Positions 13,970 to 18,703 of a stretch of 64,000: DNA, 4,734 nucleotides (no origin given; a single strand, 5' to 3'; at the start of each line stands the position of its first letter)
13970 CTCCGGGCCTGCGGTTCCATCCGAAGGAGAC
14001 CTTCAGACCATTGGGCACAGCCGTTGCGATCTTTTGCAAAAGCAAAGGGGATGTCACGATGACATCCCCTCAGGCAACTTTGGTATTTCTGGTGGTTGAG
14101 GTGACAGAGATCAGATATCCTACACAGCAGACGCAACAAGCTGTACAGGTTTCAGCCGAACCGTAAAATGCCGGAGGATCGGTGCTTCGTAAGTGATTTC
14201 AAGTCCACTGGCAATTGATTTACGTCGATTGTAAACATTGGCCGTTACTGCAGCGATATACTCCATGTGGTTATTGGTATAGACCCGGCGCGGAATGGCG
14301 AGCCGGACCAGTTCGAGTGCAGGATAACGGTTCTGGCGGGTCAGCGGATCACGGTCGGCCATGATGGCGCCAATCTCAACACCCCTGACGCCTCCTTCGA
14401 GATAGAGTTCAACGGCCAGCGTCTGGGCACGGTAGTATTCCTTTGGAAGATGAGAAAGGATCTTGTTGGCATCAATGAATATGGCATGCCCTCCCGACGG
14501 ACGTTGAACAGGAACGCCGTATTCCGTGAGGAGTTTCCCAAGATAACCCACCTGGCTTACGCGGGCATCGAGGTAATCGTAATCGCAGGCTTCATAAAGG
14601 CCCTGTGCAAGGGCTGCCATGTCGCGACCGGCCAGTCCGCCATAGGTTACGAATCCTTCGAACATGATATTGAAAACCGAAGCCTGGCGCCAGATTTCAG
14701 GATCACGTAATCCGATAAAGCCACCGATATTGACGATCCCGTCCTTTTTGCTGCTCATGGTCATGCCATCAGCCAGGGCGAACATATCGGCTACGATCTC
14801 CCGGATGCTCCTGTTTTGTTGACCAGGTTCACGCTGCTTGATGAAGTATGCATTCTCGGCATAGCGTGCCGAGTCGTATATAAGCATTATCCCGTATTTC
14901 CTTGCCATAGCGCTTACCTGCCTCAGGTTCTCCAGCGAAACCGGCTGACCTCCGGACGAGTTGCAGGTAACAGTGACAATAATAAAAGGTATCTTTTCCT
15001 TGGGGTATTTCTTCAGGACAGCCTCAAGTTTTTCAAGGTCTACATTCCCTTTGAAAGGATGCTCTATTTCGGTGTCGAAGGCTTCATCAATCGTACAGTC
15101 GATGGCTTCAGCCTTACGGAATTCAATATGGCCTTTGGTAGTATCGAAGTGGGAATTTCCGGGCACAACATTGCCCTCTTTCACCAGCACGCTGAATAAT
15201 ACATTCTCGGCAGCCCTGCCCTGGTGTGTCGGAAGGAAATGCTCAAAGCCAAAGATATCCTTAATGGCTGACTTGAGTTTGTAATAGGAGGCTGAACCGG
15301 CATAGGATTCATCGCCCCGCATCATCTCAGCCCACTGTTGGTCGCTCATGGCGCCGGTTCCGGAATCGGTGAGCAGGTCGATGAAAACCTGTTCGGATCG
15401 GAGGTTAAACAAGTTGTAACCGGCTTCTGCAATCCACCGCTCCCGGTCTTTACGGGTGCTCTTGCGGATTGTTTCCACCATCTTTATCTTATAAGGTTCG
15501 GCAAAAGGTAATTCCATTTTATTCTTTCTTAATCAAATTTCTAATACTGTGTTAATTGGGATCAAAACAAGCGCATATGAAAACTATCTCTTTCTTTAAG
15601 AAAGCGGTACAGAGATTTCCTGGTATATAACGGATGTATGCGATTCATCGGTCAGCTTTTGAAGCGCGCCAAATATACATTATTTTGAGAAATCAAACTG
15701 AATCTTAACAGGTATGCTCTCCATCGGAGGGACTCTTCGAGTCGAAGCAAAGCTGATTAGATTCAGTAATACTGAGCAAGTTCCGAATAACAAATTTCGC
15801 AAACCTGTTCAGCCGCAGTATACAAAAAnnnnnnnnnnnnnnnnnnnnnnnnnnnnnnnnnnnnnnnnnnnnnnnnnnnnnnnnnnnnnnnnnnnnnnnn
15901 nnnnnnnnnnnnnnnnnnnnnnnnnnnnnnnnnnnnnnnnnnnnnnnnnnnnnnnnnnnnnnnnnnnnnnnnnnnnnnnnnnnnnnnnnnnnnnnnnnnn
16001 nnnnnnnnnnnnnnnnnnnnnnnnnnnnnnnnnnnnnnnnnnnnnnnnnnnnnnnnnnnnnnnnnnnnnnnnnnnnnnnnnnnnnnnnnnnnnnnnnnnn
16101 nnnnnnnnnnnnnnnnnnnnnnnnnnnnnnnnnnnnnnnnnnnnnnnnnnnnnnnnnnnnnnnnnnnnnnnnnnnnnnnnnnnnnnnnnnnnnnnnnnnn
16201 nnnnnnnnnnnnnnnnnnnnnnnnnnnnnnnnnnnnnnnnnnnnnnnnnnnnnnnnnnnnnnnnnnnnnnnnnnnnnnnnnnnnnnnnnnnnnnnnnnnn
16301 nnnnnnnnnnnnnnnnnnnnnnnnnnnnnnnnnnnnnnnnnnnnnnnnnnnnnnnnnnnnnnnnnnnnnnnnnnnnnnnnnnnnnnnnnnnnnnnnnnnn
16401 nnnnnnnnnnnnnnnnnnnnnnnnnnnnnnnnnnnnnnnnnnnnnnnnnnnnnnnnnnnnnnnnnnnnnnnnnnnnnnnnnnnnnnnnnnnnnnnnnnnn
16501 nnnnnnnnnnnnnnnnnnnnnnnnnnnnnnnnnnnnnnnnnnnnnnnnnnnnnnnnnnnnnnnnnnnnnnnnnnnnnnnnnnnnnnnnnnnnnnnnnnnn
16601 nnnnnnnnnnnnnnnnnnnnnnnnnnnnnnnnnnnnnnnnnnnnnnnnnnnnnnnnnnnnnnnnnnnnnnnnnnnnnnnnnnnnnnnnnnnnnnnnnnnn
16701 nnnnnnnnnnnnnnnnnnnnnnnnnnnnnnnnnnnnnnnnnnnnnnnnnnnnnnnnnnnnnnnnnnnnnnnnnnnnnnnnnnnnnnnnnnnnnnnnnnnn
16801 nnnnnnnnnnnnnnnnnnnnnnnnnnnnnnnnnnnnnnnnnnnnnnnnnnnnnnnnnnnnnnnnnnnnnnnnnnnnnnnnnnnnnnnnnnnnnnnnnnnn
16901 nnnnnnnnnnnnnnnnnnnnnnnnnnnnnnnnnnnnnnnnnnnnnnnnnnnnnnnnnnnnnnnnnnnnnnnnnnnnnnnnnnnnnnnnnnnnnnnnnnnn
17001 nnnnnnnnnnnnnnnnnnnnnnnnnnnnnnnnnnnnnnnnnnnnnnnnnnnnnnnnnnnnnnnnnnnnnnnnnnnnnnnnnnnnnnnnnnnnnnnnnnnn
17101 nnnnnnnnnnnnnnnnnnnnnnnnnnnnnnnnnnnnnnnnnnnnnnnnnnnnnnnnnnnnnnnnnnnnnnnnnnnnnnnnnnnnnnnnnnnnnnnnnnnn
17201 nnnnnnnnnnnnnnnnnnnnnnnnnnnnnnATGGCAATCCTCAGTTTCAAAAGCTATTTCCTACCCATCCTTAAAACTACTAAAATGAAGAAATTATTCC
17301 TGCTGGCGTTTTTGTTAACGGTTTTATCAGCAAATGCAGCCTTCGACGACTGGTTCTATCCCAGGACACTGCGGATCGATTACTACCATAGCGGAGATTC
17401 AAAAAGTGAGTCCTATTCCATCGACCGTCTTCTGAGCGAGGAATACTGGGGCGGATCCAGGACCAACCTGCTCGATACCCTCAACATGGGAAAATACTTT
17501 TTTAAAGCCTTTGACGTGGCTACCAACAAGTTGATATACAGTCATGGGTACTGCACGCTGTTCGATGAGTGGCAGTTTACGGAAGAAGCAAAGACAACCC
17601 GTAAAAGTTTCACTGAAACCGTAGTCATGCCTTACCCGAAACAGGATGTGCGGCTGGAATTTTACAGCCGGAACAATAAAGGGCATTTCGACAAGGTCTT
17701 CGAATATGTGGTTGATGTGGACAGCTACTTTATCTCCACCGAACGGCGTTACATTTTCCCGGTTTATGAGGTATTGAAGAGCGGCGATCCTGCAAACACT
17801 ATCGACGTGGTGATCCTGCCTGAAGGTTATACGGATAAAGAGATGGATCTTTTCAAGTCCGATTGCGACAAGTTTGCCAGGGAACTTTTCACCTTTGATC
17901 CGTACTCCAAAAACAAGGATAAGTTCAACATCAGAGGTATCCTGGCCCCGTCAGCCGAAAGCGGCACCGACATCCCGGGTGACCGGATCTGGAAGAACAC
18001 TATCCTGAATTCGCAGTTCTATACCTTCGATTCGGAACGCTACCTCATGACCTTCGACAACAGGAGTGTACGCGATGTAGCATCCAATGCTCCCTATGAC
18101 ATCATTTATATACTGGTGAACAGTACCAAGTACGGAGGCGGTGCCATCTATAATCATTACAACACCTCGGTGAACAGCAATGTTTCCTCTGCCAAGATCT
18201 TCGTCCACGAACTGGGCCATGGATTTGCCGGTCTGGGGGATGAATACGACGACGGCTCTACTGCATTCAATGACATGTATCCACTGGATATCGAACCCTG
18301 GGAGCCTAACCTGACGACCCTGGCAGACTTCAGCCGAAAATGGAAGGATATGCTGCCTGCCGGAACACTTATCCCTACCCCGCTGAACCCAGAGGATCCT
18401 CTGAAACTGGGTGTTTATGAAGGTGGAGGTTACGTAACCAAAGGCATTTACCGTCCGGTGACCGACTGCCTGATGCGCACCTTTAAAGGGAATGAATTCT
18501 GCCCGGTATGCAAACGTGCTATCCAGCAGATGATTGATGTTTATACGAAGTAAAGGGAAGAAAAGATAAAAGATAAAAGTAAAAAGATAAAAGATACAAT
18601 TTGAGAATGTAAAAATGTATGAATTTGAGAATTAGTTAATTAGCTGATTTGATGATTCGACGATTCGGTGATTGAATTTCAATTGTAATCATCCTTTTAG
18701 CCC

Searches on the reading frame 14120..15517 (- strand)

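Call 45: search_protein_families(library=pfam, proteins=[window:14120-15517:-], max_evalue=0.000001)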
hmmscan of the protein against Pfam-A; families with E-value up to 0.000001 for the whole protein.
window:14120-15517:- (465 aa): 1 family
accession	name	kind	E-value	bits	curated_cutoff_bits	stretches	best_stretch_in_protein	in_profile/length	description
PF01212.27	Beta_elim_lyase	-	1.5e-82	277.6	27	1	47-423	1-287/288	Beta-eliminating lyase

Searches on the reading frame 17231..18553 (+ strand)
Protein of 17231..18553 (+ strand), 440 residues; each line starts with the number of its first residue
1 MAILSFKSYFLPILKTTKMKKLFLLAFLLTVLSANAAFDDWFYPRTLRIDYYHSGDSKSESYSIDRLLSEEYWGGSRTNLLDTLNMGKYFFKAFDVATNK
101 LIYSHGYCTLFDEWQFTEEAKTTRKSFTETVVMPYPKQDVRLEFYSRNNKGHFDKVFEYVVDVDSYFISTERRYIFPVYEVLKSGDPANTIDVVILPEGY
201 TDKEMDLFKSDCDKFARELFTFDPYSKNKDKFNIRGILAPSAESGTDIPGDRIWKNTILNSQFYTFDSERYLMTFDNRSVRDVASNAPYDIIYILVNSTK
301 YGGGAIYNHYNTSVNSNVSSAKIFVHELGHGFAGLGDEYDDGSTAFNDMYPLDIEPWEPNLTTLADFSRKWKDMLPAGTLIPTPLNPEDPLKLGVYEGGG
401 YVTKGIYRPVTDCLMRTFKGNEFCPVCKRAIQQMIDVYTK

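Call 45: search_protein_families(library=pfam, proteins=[window:17231-18553:+], max_evalue=0.000001)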
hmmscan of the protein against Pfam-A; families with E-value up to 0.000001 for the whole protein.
window:17231-18553:+ (440 aa): 2 families
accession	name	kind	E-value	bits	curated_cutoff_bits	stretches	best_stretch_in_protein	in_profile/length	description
PF09471.16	Peptidase_M64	-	4.1e-71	240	26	2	180-386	2-208/302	IgA Peptidase M64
PF16217.10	M64_N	-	2.1e-42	144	27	1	38-157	2-121/122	Peptidase M64 N-terminus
